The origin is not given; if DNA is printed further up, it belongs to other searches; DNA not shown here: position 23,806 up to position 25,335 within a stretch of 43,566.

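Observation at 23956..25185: Secreted protein built from four tandem ~90-aa repeats, sitting where gldD normally follows gldE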

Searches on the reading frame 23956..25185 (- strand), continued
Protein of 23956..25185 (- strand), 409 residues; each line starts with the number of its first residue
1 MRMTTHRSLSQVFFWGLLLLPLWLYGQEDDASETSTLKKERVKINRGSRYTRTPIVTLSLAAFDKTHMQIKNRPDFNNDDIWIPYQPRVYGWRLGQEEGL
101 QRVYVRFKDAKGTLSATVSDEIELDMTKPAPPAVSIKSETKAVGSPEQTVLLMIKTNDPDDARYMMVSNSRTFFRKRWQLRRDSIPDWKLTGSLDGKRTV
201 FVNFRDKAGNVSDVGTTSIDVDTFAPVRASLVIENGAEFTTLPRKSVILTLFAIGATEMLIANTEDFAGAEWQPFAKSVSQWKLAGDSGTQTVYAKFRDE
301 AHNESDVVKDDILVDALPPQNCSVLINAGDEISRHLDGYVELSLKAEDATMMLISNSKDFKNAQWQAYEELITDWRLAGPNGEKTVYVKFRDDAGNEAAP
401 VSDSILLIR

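Call 21: search_solved_structures(query=A1, max_evalue=1, show_alignments=2)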
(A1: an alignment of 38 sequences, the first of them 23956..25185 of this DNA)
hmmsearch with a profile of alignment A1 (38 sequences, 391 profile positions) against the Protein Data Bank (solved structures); distinct sequences matched with E-value up to 1: 3.
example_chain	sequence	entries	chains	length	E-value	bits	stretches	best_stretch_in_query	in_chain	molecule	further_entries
2nnu_A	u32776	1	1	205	0.17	13.6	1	118-197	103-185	Regulatory protein E2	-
1dto_A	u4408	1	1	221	0.22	13.2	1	118-197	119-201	REGULATORY PROTEIN E2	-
10lk_c1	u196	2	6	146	0.23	13.2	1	3-110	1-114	Lipoprotein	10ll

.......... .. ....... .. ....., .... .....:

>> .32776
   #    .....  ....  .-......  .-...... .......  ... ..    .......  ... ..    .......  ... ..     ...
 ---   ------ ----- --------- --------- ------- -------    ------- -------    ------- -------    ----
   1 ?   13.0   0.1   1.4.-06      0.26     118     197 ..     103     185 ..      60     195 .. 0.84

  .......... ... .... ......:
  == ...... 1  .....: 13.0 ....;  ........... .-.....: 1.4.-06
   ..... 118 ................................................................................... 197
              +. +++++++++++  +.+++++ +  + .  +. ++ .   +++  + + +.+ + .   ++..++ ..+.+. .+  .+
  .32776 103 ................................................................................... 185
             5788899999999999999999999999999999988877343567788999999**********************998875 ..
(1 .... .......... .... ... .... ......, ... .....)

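Call 28: predict_structure(alignment_id=A1)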
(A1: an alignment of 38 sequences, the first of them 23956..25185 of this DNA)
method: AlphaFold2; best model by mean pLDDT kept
length: 409 residues; sequences in the alignment: 38
mean_pLDDT: 91.2   pTM: 0.67
mean pLDDT of the five models: 91.2, 90.9, 90.4, 90.1, 90.1
residues with pLDDT >= 90: 343; 70-90: 28; 50-70: 23; < 50: 15
segments of 3 or more residues with pLDDT < 50: 1-4, 27-35
pLDDT, mean of each block of 10 residues (from residue 1): 50 63 51 56 97 97 96 95 97 96 97 96 97 94 89 95 96 97 96 92 97 97 95 93 87 97 96 97 91 97 96 92 96 94 96 96 96 95 96 93 95
secondary structure, 60 per line:
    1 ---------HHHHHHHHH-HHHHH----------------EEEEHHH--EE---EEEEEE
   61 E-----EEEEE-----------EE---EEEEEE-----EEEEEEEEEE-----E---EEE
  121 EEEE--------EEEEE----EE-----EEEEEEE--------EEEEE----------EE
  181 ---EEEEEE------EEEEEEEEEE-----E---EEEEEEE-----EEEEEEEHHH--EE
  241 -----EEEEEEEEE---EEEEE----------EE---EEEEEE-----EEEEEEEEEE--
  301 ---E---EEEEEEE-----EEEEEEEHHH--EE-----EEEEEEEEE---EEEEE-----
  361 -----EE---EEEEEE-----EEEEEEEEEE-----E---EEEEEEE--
elements in order: H10-18 H20-24 E41-44 E55-61 E67-71 E88-93 E99-108 E118-124 E133-137 E149-155 E164-168 E184-189 E196-205 E215-221 E227-233 E246-254 E258-262 E278-283 E289-298 E308-314 E320-326 E339-347 E351-355 E371-376 E382-391 E401-407

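Call 33: fold_search(model_id=the predicted structure, library=pdb)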
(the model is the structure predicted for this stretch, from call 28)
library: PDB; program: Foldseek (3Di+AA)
matches with E <= 10: 1697; with E <= 0.001: 366
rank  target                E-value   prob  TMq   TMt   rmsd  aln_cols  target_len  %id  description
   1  9flw_A                2.4e-14  1.00  0.48  0.41   7.4       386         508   15  CryoEM structure of the fragment-6 (3571-4078) in the grappling hook protein A (GhpA) in the bacterium Aureispira sp.  (released 2024-10-16)
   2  9fls_A                5.1e-14  1.00  0.53  0.62   6.4       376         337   13  CryoEM structure of the fragment-3 (2061-2397) in the grappling hook protein A (GhpA) in the bacterium Aureispira sp.  (released 2024-10-16)
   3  9flu_A                1.5e-13  1.00  0.48  0.56   7.1       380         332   12  CryoEM structure of the fragment-1 (3402-3733) in the grappling hook protein A (GhpA) in the bacterium Aureispira sp.  (released 2024-10-16)
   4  9flp_A                2.4e-13  1.00  0.52  0.27   6.7       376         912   14  CryoEM structure of the neck (1403-2314) in the grappling hook protein A (GhpA) in the bacterium Aureispira sp. CCB-QB (released 2024-10-16)
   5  9fly_A                5.4e-13  1.00  0.47  0.26   7.5       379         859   14  CryoEM structure of the base (4151-5009) in the grappling hook protein A (GhpA) in the bacterium Aureispira sp. CCB-QB (released 2024-10-16)
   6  9g8b_A                1.1e-12  1.00  0.46  0.52   7.4       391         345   12  CryoEM structure of the fragment-2 (2892-3236) in the grappling hook protein A (GhpA) in the bacterium Aureispira sp.  (released 2024-10-16)
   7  9flv_A                1.3e-12  1.00  0.48  0.47   6.9       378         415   11  CryoEM structure of the fragment-5 (2393-2807) in the grappling hook protein A (GhpA) in the bacterium Aureispira sp.  (released 2024-10-16)
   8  9flx_A                1.0e-11  1.00  0.44  0.50   7.9       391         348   11  CryoEM structure of the fragment-4 (4074-4421) in the grappling hook protein A (GhpA) in the bacterium Aureispira sp.  (released 2024-10-16)
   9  6tpw                  1.0e-11  1.00  0.28  0.29  16.0       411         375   14  Crystal structures of FNIII domain one through four of the human leucocyte common antigen-related protein ( LAR) (released 2020-05-13)
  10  4pbx                  2.8e-11  1.00  0.27  0.21  20.7       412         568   11  Crystal structure of the six N-terminal domains of human receptor protein tyrosine phosphatase sigma (released 2014-11-12)
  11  8d82_A                9.4e-11  1.00  0.22  0.17  24.9       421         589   12  Cryo-EM structure of human IL-6 signaling complex in detergent: model containing full extracellular domains (released 2023-03-29)
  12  6aed                  1.3e-10  1.00  0.20  0.20  22.9       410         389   12  Crystal Structure of the four Ig-like domain of LILRB2(LIR2/ILT4/CD85d) (released 2019-07-31)
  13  6iaa_A                2.1e-10  1.00  0.22  0.13  19.8       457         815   12  hRobo2 ectodomain (released 2019-03-13)
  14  6zdx_B                3.3e-10  1.00  0.21  0.21  22.0       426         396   11  RIFIN variable region bound to LILRB1 ectodomain (released 2020-07-22)
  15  8wa2_C                7.0e-10  1.00  0.27  0.11  14.9       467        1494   11  cryo-EM structure of native mastigonemes isolated from Chlamydomonas reinhardtii at 3.0 angstrom resolution (released 2024-04-10)
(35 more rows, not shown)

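Call 55: find_encoding_contigs(protein=P0005, flank=6000, max_places=1)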
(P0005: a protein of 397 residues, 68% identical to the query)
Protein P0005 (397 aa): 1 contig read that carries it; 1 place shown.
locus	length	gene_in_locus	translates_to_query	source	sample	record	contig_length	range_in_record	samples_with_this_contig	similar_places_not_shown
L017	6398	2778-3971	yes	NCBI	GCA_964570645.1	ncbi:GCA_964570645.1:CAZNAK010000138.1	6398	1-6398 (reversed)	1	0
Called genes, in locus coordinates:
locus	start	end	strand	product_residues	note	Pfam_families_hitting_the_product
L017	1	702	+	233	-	?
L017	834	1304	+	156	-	PF00436:SSB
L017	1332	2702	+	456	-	PF01595:CNNM, PF00571:CBS (weak), PF03471:CorC_HlyC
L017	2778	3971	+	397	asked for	PF19077:Big_13 (faint)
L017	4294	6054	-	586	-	PF19576:Acyltransf_2, PF01553:Acyltransferase, PF13444:Acetyltransf_5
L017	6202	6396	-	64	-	?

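Call 71: find_related_loci(query=A1, collection=metagenome_contigs, flank=6000)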
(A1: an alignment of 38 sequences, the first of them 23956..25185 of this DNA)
Query A1 (409 aa) in metagenome_contigs; peptide patterns used: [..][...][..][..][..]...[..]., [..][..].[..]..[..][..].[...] (x = any residue, [..] = any of these).
600 stretches matched a pattern (row limit reached: there are more); 306 encode a relative of the query (tblastn E <= 1e-3); the best 80 are kept; 79 distinct loci.
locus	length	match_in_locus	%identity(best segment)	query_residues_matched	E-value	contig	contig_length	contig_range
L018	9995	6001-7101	54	41-409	8e-126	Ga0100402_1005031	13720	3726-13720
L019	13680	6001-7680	43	41-409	1e-88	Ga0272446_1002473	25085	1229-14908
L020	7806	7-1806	41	44-409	3e-84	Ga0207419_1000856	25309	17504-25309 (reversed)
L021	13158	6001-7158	38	17-409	4e-83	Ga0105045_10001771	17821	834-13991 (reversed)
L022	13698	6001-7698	37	34-409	6e-76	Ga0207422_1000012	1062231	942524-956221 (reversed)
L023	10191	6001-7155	37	13-409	2e-75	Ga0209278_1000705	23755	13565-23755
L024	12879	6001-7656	40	41-409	5e-81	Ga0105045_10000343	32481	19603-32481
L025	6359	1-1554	37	39-409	4e-62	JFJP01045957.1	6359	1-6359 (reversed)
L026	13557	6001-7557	35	42-409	1e-57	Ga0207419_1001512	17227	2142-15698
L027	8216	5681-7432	34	41-409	6e-53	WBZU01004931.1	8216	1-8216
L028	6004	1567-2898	33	32-409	9e-53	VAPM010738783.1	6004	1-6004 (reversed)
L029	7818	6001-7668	34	35-409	3e-52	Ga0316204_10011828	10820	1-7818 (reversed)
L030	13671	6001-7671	31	42-409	3e-50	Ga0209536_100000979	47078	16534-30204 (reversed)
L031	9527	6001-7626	32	18-409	9e-50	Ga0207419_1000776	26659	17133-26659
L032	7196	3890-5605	31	27-409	2e-49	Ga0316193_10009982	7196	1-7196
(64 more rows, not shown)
